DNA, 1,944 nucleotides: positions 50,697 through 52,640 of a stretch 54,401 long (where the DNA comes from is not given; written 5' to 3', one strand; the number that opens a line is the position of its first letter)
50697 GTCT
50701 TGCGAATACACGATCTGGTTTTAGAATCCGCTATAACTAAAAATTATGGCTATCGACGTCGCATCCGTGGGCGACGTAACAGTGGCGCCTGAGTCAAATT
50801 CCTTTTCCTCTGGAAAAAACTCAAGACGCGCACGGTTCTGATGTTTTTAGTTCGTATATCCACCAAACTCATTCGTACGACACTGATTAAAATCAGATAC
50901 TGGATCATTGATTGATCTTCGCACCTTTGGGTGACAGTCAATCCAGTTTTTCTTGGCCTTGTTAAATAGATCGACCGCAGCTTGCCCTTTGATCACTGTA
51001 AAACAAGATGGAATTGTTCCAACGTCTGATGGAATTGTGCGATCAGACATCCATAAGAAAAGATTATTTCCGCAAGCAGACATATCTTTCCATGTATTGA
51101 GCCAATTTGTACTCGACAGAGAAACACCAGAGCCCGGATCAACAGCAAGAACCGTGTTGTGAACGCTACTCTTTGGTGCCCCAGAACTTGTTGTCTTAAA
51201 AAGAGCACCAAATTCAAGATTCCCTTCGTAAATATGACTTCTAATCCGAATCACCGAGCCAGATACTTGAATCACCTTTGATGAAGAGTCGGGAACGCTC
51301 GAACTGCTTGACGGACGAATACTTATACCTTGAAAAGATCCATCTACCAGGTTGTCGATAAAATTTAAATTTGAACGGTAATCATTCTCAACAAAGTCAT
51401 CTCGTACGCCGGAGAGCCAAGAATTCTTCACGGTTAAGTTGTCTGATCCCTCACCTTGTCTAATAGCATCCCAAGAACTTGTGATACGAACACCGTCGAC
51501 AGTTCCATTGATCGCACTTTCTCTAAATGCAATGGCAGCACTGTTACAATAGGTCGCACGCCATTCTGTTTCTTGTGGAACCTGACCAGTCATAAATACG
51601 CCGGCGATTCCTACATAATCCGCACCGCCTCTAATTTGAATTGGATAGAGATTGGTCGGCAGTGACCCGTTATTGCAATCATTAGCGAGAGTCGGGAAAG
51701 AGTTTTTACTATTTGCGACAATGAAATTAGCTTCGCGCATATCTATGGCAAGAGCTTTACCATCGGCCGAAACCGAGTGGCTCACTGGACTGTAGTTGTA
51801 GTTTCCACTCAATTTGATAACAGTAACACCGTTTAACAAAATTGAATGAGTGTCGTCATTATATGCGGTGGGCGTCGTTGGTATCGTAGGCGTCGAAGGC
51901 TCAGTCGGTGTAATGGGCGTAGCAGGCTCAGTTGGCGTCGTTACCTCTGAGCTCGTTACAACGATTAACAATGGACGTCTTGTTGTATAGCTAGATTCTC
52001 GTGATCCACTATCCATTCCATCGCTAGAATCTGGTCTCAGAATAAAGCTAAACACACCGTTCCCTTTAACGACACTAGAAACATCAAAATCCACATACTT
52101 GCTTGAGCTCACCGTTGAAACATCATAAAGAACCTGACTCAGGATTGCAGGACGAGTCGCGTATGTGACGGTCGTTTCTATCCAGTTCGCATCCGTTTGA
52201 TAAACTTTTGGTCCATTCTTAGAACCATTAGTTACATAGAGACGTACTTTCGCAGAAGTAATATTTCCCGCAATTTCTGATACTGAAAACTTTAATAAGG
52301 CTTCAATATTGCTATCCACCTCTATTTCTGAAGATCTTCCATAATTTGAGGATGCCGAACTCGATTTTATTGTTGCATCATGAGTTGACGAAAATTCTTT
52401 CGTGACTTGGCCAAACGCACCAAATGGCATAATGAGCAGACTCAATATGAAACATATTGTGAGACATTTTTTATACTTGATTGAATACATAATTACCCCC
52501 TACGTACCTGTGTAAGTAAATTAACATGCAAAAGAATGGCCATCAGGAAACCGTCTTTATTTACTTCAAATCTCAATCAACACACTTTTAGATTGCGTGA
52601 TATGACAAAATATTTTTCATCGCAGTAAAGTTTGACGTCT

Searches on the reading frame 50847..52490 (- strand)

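Call 30: search_protein_families(library=pfam, proteins=[window:50847-52490:-], max_evalue=0.0001)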
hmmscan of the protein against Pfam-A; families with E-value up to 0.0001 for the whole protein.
window:50847-52490:- (547 aa): 1 family
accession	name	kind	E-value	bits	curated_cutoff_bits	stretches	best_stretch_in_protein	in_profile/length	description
PF24517.2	CBM96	-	4.5e-29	101.8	26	1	30-177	2-162/164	Carbohydrate-binding module family 96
